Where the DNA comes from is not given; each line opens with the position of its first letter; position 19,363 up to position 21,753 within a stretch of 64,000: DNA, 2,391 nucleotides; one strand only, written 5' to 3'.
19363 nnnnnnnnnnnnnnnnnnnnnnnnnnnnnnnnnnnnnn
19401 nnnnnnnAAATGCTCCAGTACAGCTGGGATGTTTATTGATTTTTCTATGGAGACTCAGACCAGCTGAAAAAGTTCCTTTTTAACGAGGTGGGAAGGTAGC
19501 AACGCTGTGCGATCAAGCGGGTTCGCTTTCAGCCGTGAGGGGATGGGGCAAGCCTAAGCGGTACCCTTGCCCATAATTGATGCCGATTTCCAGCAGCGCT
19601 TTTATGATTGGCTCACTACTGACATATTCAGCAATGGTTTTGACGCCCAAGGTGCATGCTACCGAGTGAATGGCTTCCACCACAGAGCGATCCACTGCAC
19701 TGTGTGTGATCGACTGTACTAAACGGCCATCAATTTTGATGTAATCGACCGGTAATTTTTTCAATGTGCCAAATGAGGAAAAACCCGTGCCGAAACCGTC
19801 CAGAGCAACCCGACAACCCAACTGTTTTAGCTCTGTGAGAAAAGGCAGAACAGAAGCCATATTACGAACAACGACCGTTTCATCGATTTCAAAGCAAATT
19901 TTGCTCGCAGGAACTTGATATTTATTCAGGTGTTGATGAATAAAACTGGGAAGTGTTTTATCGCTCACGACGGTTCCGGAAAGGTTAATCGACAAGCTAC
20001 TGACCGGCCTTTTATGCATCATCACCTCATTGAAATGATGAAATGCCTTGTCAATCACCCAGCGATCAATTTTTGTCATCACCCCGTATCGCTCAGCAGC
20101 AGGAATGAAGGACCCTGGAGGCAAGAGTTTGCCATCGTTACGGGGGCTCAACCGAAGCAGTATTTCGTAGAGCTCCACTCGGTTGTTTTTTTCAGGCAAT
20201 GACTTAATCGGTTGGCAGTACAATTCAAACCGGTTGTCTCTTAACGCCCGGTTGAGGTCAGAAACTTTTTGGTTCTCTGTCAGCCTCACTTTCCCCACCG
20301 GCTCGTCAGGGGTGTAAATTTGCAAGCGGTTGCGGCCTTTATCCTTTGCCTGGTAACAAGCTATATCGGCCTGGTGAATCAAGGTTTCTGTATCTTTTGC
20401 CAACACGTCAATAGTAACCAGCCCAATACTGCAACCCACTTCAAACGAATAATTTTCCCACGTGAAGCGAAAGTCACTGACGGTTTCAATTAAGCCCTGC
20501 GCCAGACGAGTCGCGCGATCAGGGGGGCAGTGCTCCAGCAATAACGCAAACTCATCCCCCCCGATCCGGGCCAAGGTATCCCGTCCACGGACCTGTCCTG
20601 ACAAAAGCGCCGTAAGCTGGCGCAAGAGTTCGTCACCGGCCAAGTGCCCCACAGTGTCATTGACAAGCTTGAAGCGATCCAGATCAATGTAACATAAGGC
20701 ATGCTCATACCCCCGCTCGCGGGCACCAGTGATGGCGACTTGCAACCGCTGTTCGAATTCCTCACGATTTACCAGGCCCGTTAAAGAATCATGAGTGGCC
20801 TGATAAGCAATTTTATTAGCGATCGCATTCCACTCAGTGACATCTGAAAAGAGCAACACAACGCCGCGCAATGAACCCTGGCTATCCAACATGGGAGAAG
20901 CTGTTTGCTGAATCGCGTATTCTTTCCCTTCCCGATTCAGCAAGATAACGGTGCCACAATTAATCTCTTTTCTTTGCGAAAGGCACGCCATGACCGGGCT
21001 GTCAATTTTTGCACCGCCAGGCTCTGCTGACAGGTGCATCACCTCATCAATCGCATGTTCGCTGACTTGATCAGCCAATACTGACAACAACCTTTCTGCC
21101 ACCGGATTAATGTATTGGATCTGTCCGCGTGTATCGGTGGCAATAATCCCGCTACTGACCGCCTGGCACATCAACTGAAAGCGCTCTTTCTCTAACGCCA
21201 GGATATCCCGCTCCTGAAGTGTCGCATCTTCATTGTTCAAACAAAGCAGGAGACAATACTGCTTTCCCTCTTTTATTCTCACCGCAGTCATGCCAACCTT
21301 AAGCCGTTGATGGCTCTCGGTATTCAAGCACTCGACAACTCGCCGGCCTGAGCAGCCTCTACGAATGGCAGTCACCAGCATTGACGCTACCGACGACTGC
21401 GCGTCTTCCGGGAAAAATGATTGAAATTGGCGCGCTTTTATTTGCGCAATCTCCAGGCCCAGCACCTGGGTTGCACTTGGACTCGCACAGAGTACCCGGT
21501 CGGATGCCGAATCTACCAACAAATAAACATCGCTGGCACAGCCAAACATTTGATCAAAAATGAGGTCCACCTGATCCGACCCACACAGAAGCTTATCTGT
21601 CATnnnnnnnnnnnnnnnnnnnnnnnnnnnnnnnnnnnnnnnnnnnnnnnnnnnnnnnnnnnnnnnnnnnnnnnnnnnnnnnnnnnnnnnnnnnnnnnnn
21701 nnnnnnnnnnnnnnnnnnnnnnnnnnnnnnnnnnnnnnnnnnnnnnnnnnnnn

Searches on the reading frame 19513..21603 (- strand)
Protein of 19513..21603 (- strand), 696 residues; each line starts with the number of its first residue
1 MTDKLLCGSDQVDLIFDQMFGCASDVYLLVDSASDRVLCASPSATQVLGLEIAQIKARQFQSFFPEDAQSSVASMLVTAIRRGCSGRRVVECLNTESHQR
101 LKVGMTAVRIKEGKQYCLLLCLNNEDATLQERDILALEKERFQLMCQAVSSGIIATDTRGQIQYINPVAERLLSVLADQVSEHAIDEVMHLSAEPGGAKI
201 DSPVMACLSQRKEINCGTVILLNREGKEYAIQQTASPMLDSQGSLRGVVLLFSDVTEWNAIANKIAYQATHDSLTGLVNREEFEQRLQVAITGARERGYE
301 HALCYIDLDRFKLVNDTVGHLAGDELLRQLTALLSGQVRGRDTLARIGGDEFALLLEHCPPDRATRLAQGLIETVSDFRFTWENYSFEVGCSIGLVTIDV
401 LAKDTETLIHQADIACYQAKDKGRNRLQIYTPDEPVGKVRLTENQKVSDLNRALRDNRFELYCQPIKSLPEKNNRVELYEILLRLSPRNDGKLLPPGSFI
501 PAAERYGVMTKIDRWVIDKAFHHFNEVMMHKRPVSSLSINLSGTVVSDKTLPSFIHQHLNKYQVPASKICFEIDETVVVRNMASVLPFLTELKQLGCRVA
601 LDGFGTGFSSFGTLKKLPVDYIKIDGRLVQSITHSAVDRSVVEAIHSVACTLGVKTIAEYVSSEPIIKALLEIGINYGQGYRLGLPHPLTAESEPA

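Call 74: search_protein_families(library=pfam, proteins=[window:19513-21603:-], max_evalue=0.00001)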
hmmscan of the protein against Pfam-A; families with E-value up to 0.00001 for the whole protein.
window:19513-21603:- (696 aa): 6 families
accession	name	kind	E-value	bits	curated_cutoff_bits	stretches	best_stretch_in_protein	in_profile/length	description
PF00563.25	EAL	-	6.6e-59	199.6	31.3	1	449-683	3-233/236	EAL domain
PF00990.26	GGDEF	-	3.3e-42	144.4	23.8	1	269-426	1-161/161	Diguanylate cyclase, GGDEF domain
PF00989.32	PAS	-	3.3e-14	53.3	22.6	1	140-255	1-113/113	PAS fold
PF08448.16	PAS_4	-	1.5e-13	51.3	23.1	1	149-257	4-107/110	PAS fold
PF13426.13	PAS_9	-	8.9e-12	45.6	27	1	152-257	3-103/103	PAS domain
PF13188.13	PAS_8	-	3.7e-06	27.1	21.8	0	140-180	1-43/65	PAS domain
